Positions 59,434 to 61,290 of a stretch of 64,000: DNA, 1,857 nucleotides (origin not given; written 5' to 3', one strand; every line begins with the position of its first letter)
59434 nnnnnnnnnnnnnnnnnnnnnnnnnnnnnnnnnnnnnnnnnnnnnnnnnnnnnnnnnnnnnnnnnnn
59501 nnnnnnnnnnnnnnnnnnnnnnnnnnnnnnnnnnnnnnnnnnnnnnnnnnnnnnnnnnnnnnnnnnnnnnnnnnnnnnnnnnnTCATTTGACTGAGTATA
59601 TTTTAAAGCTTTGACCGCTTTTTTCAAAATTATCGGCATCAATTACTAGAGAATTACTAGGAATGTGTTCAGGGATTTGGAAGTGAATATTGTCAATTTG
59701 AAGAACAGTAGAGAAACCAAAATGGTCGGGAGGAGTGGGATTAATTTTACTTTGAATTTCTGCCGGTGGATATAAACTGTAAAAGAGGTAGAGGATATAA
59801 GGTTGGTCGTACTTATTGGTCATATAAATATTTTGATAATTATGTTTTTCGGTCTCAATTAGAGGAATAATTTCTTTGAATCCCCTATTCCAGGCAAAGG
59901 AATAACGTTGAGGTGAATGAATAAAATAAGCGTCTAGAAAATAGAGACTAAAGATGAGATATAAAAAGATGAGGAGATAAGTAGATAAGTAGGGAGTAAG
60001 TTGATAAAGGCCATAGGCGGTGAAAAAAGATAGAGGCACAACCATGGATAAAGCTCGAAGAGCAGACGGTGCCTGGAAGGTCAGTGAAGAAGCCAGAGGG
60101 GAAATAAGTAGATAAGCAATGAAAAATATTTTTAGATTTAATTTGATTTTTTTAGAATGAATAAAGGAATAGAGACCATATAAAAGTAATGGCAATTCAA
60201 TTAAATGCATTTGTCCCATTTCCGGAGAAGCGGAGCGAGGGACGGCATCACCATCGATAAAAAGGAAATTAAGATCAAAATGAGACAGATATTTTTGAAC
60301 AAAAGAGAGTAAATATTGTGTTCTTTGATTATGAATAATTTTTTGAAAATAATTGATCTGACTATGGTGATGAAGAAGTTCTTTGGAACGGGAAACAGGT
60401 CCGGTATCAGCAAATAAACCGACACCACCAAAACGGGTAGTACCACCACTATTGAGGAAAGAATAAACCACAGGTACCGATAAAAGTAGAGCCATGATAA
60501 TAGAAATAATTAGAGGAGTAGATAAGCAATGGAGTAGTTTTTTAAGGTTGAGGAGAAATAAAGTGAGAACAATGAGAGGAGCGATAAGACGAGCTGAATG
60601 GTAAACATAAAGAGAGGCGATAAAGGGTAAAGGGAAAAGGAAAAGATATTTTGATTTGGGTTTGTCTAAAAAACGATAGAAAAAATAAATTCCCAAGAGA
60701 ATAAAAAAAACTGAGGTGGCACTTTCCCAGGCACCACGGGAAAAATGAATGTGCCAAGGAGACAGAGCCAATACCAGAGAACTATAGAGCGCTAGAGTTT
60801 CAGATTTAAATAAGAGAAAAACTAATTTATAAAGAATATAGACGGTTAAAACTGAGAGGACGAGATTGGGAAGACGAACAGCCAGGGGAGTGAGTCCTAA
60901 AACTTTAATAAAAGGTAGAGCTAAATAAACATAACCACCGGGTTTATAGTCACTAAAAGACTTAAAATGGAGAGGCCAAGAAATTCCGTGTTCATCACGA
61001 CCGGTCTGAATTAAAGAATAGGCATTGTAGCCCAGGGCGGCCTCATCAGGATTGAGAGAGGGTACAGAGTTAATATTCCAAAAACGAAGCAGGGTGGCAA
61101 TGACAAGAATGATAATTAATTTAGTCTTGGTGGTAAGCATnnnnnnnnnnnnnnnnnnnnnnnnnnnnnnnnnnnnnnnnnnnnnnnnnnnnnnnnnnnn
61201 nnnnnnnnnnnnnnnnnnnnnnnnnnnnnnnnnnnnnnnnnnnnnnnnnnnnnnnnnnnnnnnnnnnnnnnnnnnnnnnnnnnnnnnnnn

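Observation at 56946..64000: Three tandem, mutually overlapping GT-C (PMT/ArnT-like) paralogs preceded by two DPM1/GtrB-type GT2s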

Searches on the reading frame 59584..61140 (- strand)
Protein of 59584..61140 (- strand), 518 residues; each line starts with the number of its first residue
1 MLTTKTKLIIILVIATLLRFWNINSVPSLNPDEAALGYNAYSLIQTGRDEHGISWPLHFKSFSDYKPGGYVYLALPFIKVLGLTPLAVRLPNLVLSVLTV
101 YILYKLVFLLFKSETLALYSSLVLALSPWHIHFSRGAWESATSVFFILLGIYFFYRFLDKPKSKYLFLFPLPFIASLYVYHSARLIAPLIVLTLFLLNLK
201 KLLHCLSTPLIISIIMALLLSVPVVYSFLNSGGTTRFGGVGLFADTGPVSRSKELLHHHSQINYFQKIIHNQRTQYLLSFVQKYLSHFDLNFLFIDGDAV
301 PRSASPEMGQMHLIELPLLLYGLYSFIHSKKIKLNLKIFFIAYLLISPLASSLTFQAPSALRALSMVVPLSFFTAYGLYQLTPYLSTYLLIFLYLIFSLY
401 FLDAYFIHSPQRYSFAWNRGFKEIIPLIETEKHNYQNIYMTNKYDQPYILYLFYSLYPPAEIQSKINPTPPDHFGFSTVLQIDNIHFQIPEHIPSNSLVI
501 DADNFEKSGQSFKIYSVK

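Call 6: search_protein_families(library=pfam, proteins=[window:59584-61140:-], max_evalue=0.01)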
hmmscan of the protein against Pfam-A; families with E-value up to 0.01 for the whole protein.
window:59584-61140:- (518 aa): 2 families
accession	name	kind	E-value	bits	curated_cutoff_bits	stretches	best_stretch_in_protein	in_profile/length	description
PF13231.12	PMT_2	-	2.5e-09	38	26.1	1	71-226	7-159/160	Dolichyl-phosphate-mannose-protein mannosyltransferase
PF02366.24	PMT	-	2e-07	31.3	22.7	1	10-166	2-164/245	Dolichyl-phosphate-mannose-protein mannosyltransferase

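Call 7: search_protein_families(library=ncbifam, proteins=[window:59584-61140:-], max_evalue=0.01)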
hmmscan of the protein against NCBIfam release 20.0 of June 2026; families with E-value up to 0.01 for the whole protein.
window:59584-61140:- (518 aa): 1 family
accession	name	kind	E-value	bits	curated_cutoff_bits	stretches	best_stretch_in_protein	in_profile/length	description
TIGR03663.1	TIGR03663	subfamily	1.2e-08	34.5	126.25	1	8-380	4-338/435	flippase activity-associated protein Agl23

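Call 17: find_encoding_contigs(protein=window:59584-61140:-, flank=10000, max_places=6)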
Protein window:59584-61140:- (518 aa): 8 contigs read that carry it; 6 places shown.
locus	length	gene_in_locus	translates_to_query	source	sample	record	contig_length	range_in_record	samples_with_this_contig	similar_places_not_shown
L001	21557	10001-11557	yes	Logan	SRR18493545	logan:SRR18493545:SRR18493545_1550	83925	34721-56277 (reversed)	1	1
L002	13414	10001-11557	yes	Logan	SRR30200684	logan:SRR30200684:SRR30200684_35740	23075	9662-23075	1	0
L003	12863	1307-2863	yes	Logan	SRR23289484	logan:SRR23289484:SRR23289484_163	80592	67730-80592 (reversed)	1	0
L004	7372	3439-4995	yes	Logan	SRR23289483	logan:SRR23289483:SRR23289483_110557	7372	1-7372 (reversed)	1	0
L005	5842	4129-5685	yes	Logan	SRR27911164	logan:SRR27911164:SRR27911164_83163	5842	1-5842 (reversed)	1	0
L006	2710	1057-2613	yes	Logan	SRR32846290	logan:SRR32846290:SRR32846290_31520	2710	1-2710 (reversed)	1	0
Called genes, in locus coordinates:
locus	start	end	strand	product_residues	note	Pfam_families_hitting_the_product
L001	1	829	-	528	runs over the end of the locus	PF02366:PMT (weak), PF13231:PMT_2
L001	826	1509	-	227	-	-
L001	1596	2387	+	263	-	PF00535:Glycos_transf_2, PF10111:Glyco_tranf_2_2, PF13641:Glyco_tranf_2_3, PF02709:Glyco_transf_7C (weak)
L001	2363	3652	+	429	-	-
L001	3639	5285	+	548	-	PF02366:PMT (weak), PF13231:PMT_2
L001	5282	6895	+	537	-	-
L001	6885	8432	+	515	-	PF02366:PMT (weak)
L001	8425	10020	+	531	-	PF02366:PMT, PF13231:PMT_2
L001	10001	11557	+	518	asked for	PF02366:PMT, PF13231:PMT_2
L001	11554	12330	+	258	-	PF00535:Glycos_transf_2, PF13641:Glyco_tranf_2_3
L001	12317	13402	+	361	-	PF13439:Glyco_transf_4, PF00534:Glycos_transf_1, PF13692:Glyco_trans_1_4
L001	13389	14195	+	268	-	PF00535:Glycos_transf_2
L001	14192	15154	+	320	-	PF10111:Glyco_tranf_2_2 (faint), PF13641:Glyco_tranf_2_3 (faint), PF00535:Glycos_transf_2, PF13632:Glyco_trans_2_3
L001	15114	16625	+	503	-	PF04055:Radical_SAM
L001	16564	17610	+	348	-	PF13641:Glyco_tranf_2_3 (weak), PF00535:Glycos_transf_2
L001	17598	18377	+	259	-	PF03848:TehB, PF13489:Methyltransf_23, PF01209:Ubie_methyltran (weak), PF02353:CMAS (weak), PF13847:Methyltransf_31, PF08241:Methyltransf_11, PF08242:Methyltransf_12, PF13649:Methyltransf_25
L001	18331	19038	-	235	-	PF13489:Methyltransf_23, PF13847:Methyltransf_31, PF08241:Methyltransf_11, PF08242:Methyltransf_12 (weak), PF13649:Methyltransf_25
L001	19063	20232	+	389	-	PF00534:Glycos_transf_1, PF13692:Glyco_trans_1_4, PF13524:Glyco_trans_1_2 (weak)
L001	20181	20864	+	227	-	PF13489:Methyltransf_23, PF07021:MetW (weak), PF13847:Methyltransf_31, PF08241:Methyltransf_11 (weak), PF08242:Methyltransf_12 (weak), PF13649:Methyltransf_25 (weak)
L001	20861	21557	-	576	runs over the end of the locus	PF13431:TPR_17 (faint), PF13371:TPR_9 (faint), PF13174:TPR_6 (faint), PF13414:TPR_11 (weak), PF00515:TPR_1, PF07719:TPR_2 (weak), PF13181:TPR_8 (weak), PF23914:TPR_CcmH_CycH, +4 more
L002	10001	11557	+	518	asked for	PF02366:PMT, PF13231:PMT_2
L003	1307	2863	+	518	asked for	PF02366:PMT, PF13231:PMT_2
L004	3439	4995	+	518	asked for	PF02366:PMT, PF13231:PMT_2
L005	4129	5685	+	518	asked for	PF02366:PMT, PF13231:PMT_2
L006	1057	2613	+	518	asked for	PF02366:PMT, PF13231:PMT_2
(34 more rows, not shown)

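Call 24: find_homologous_proteins(query=window:59584-61140:-, max_evalue=0.00001)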
Query window:59584-61140:- (518 aa): 1978 proteins with E <= 0.00001 among 8000 candidates; the best 120 are listed.
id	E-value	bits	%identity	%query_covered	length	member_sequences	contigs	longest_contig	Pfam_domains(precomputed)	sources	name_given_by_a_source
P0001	0.0e+0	1083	96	100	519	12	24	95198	PF02366.25,PF13231.13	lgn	-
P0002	1.3e-278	943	81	97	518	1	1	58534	PF02366.25,PF13231.13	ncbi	-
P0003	5.0e-261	885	75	100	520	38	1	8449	PF02366.25,PF13231.13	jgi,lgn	-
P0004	2.1e-257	873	75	100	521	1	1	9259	PF02366.25,PF13231.13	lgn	-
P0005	1.5e-219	748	66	99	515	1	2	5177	PF02366.25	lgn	-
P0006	1.7e-219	748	66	99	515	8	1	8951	PF02366.25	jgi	-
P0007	1.8e-219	748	66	99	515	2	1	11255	PF02366.25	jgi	-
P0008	1.9e-218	744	67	100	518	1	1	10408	PF02366.25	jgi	-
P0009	2.6e-217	741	65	100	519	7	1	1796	PF02366.25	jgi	-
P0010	8.5e-215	732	65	100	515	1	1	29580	PF02366.25,PF13231.13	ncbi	-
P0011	4.7e-214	730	64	100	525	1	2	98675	PF02366.25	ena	-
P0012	2.2e-213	728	63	100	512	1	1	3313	-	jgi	-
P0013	5.2e-210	717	65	96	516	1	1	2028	-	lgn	-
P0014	2.0e-209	715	64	97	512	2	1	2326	PF02366.25,PF13231.13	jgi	-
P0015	3.2e-209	714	64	96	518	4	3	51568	PF02366.25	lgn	-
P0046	1.2e-199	682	61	96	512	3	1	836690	PF13231.13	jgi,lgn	jgi:4-amino-4-deoxy-L-arabinose transferase-like glycosyltransferase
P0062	8.9e-197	673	61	96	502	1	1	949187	PF02366.25,PF13231.13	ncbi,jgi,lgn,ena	ncbi:MAG: glycosyltransferase family 39 protein [Candidatus Shapirobacteria bacterium]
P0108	2.2e-185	635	58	95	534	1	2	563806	PF02366.25,PF13231.13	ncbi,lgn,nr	ncbi:glycosyltransferase family 39 protein [Candidatus Shapirobacteria bacterium]|nr:glycosyltransfe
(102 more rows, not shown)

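Call 25: search_solved_structures(query=window:59584-61140:-, max_evalue=1, show_alignments=2)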
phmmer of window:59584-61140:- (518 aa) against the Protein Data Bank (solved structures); distinct sequences matched with E-value up to 1: 0.

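Call 31: search_protein_families(library=pfam, proteins=[L001:2363-3652:+, L001:3639-5285:+, L001:5282-6895:+, L001:6885-8432:+, L001:826-1509:-, L001:1596-2387:+, L001:2-829:-], max_evalue=0.1)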
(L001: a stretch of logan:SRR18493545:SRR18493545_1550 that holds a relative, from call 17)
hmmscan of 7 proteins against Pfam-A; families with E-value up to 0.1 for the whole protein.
L001:2363-3652:+ (429 aa): 0 families

L001:3639-5285:+ (548 aa): 3 families
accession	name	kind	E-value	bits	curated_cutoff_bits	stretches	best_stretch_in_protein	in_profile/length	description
PF13231.12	PMT_2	-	1.5e-14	54.9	26.1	1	65-219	2-154/160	Dolichyl-phosphate-mannose-protein mannosyltransferase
PF02366.24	PMT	-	4.5e-07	30.1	22.7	1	10-227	2-233/245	Dolichyl-phosphate-mannose-protein mannosyltransferase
PF23685.1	YtiC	-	0.017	15.6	27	1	94-107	10-23/33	YtiC-like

L001:5282-6895:+ (537 aa): 2 families
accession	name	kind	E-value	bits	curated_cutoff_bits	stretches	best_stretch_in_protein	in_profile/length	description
PF02366.24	PMT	-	5.8e-05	23.2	22.7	1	9-172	3-173/245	Dolichyl-phosphate-mannose-protein mannosyltransferase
PF13231.12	PMT_2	-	8.7e-05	23.2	26.1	1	65-196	2-132/160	Dolichyl-phosphate-mannose-protein mannosyltransferase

L001:6885-8432:+ (515 aa): 2 families
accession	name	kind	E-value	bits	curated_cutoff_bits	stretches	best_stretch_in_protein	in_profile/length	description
PF02366.24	PMT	-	4.2e-07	30.2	22.7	1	9-157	2-155/245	Dolichyl-phosphate-mannose-protein mannosyltransferase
PF13231.12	PMT_2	-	4.5e-05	24.1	26.1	1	68-215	4-153/160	Dolichyl-phosphate-mannose-protein mannosyltransferase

L001:826-1509:- (227 aa): 1 family
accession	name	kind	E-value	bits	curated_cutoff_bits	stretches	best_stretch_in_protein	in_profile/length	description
PF05255.16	UPF0220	-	0.015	15.3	25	0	28-89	34-98/166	Uncharacterised protein family (UPF0220)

L001:1596-2387:+ (263 aa): 7 families
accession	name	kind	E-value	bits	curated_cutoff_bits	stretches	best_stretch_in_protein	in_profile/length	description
PF00535.33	Glycos_transf_2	-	1.9e-27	96.7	23.3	1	6-180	1-167/168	Glycosyl transferase family 2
PF13641.12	Glyco_tranf_2_3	-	3e-15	57.3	27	1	5-232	3-223/230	Glycosyltransferase like family 2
PF10111.15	Glyco_tranf_2_2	-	2.1e-12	47.6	27.3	1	7-197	2-196/276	Glycosyltransferase like family 2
PF02709.20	Glyco_transf_7C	-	4.3e-06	26.7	23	1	154-212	8-67/78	N-terminal domain of galactosyltransferase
PF13712.12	Glyco_tranf_2_5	-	2.5e-05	24.6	27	1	57-209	32-179/210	Glycosyltransferase like family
PF13506.12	Glyco_transf_21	-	0.00082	19.3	21.7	1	70-213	18-150/174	Glycosyl transferase family 21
PF13704.12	Glyco_tranf_2_4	-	0.0021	18.9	27.5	1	34-72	20-58/98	Glycosyl transferase family 2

L001:2-829:- (276 aa): 5 families
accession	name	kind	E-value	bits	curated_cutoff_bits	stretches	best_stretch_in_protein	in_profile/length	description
PF13231.12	PMT_2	-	2.5e-14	54.2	26.1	1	68-223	2-154/160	Dolichyl-phosphate-mannose-protein mannosyltransferase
PF02366.24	PMT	-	5.1e-08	33.2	22.7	1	14-199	5-198/245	Dolichyl-phosphate-mannose-protein mannosyltransferase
PF02516.20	STT3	-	3.7e-06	27.1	24.5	1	92-218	100-212/405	Oligosaccharyl transferase STT3, N-terminal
PF01901.21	O_anti_polymase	-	0.012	15.4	24.2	1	140-224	110-194/335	Putative O-antigen polymerase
PF05341.16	PIF6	-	0.067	13.8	27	0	25-75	7-60/105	Per os infectivity factor 6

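Call 38: search_solved_structures(query=A2, max_evalue=1, show_alignments=3)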
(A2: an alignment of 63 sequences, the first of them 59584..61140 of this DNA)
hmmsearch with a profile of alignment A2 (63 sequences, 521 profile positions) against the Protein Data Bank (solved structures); distinct sequences matched with E-value up to 1: 0.

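Call 39: predict_structure(alignment_id=A2)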
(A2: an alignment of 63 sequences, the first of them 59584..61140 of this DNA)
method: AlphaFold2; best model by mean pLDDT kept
length: 518 residues; sequences in the alignment: 63
mean_pLDDT: 87.6   pTM: 0.90
mean pLDDT of the five models: 87.6, 87.1, 86.4, 85.1, 83.5
residues with pLDDT >= 90: 294; 70-90: 182; 50-70: 36; < 50: 6
segments of 3 or more residues with pLDDT < 50: 61-64
pLDDT, mean of each block of 10 residues (from residue 1): 74 94 84 89 92 71 57 93 94 95 98 96 93 79 96 97 93 92 90 97 91 94 82 57 69 73 82 84 93 83 73 94 97 97 95 81 90 97 84 90 87 79 94 96 89 96 87 77 95 96 87 92
secondary structure, 60 per line:
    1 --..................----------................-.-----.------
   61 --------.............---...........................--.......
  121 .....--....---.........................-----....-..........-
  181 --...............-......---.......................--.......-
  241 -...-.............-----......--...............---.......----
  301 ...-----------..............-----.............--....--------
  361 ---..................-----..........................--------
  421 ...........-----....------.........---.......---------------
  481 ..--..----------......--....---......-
elements in order: H3-20 H31-46 H69-81 H85-111 H114-125 H128-131 H135-159 H165-168 H170-179 H183-197 H199-204 H208-230 H233-239 H246-258 H264-269 H272-286 H290-296 H315-328 H334-346 H349-352 H364-381 H387-412 H421-431 E437-440 H447-455 H459-465 E497-502 H505-508 E512-517

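Call 41: fold_search(model_id=the predicted structure, library=pdb)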
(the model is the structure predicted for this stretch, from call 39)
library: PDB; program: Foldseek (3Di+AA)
matches with E <= 10: 336; with E <= 0.001: 21
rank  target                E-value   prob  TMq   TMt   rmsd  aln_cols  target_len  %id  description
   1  8b6l_I                9.5e-07  1.00  0.47  0.37  13.6       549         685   13  Subtomogram average of the human Sec61-TRAP-OSTA-translocon (released 2022-12-07)
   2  7e9s_A                9.5e-07  1.00  0.48  0.31  12.8       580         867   13  Archaeal oligosaccharyltransferase AglB from Archaeoglobus fulgidus in complex with an inhibitory peptide and a dolich (released 2021-09-08)
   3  8agc_A                9.9e-07  1.00  0.46  0.35  14.1       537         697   12  Structure of yeast oligosaccharylransferase complex with lipid-linked oligosaccharide and non-acceptor peptide bound (released 2022-12-07)
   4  6gxc_A                3.1e-06  1.00  0.48  0.37  13.8       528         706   13  Bacterial oligosaccharyltransferase PglB in complex with an inhibitory peptide and a reactive lipid-linked oligosaccha (released 2018-11-14)
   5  7oci_F                4.0e-06  1.00  0.44  0.37  12.5       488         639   11  Cryo-EM structure of yeast Ost6p containing oligosaccharyltransferase complex (released 2022-02-16)
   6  6s7o_A                4.4e-06  1.00  0.46  0.38  13.8       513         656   13  Cryo-EM structure of human oligosaccharyltransferase complex OST-A (released 2019-12-18)
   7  5ogl_A                5.9e-06  1.00  0.46  0.36  13.9       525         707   14  Structure of bacterial oligosaccharyltransferase PglB in complex with an acceptor peptide and an lipid-linked oligosac (released 2017-10-25)
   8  9n9j_I                8.4e-06  1.00  0.49  0.38  13.0       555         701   14  Structure of a GRP94 folding intermediate engaged with a CCDC134- and FKBP11-bound secretory translocon (released 2025-11-19)
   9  6ezn_F                1.0e-05  1.00  0.43  0.36  13.3       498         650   12  Cryo-EM structure of the yeast oligosaccharyltransferase (OST) complex (released 2018-01-17)
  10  6s7t_A                1.1e-05  1.00  0.50  0.38  13.0       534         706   13  Cryo-EM structure of human oligosaccharyltransferase complex OST-B (released 2019-12-18)
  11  8age_A                1.3e-05  1.00  0.44  0.36  12.2       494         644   12  Structure of yeast oligosaccharylransferase complex with acceptor peptide bound (released 2022-12-07)
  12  6ftg_5                1.4e-05  1.00  0.45  0.37  14.1       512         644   14  Subtomogram average of OST-containing ribosome-translocon complexes from canine rough microsomal membranes (released 2018-03-21)
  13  3rce_A                1.5e-05  1.00  0.48  0.38  14.4       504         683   13  Bacterial oligosaccharyltransferase PglB (released 2011-06-15)
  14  9s6s_A                3.7e-05  1.00  0.47  0.45  12.1       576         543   13  Ternary cryo-EM structure of human ALG9 with Dol25-PP-GlcNAc2Man6, Dol25-P-Man and Fab (released 2026-03-18)
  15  8agb_A                5.3e-05  1.00  0.46  0.38  12.9       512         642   10  Structure of yeast oligosaccharylransferase complex with lipid-linked oligosaccharide bound (released 2022-12-07)
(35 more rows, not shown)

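Call 55: find_encoding_contigs(protein=P0062, flank=10000, max_places=1)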
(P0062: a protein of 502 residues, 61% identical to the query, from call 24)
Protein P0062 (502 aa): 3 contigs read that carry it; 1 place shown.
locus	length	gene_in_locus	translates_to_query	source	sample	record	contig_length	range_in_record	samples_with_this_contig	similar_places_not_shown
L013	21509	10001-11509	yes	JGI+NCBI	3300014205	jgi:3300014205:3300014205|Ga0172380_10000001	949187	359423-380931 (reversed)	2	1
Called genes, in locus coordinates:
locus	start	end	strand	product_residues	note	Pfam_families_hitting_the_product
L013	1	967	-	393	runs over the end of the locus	-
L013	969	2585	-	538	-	PF13231:PMT_2 (weak)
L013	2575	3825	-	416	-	-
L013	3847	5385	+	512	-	-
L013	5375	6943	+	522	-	-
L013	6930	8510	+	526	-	PF02366:PMT, PF13231:PMT_2 (weak)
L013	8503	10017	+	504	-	PF13231:PMT_2 (weak)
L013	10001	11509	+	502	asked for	PF02366:PMT (weak), PF13231:PMT_2 (weak)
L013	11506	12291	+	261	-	PF00535:Glycos_transf_2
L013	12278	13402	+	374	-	PF13439:Glyco_transf_4 (weak), PF00534:Glycos_transf_1, PF13692:Glyco_trans_1_4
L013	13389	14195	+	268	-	PF00535:Glycos_transf_2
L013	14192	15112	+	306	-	PF00535:Glycos_transf_2 (weak), PF13632:Glyco_trans_2_3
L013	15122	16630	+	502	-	PF04055:Radical_SAM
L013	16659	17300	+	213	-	PF05050:Methyltransf_21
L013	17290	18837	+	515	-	PF02310:B12-binding, PF04055:Radical_SAM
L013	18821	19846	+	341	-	PF00535:Glycos_transf_2, PF13641:Glyco_tranf_2_3 (weak)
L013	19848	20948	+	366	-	PF13439:Glyco_transf_4, PF20706:GT4-conflict (weak), PF00534:Glycos_transf_1, PF13692:Glyco_trans_1_4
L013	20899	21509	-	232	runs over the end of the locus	PF01370:Epimerase, PF04321:RmlD_sub_bind (faint), PF07993:NAD_binding_4 (faint), PF13460:NAD_binding_10 (faint), PF01073:3Beta_HSD (weak)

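Call 56: find_encoding_contigs(protein=P0046, flank=10000, max_places=1)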
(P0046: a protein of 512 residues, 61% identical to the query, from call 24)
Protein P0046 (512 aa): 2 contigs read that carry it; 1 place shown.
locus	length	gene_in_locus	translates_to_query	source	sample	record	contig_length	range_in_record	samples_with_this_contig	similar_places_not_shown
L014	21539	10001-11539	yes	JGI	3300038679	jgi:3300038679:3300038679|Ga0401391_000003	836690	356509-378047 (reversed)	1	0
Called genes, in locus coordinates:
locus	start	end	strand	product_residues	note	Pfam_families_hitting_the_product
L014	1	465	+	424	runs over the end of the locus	-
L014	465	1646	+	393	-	-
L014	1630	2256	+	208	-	-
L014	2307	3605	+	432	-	PF02366:PMT (weak), PF13231:PMT_2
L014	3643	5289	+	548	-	PF13231:PMT_2 (weak)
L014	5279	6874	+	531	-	-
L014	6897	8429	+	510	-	PF13231:PMT_2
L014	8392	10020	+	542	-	PF02366:PMT (weak)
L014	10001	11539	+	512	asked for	PF13231:PMT_2 (weak)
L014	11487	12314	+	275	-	PF00535:Glycos_transf_2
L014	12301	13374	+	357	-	PF13439:Glyco_transf_4 (weak), PF00534:Glycos_transf_1, PF13692:Glyco_trans_1_4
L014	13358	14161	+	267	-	PF00535:Glycos_transf_2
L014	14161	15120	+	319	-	PF10111:Glyco_tranf_2_2 (faint), PF00535:Glycos_transf_2 (weak)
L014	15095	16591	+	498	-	PF04055:Radical_SAM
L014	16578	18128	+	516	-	PF02310:B12-binding, PF04055:Radical_SAM (weak)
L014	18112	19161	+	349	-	PF00535:Glycos_transf_2, PF13641:Glyco_tranf_2_3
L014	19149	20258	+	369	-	PF13439:Glyco_transf_4, PF00534:Glycos_transf_1, PF13692:Glyco_trans_1_4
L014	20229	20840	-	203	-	PF13489:Methyltransf_23, PF08241:Methyltransf_11, PF13649:Methyltransf_25 (weak)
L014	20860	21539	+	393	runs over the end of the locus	PF00534:Glycos_transf_1, PF13692:Glyco_trans_1_4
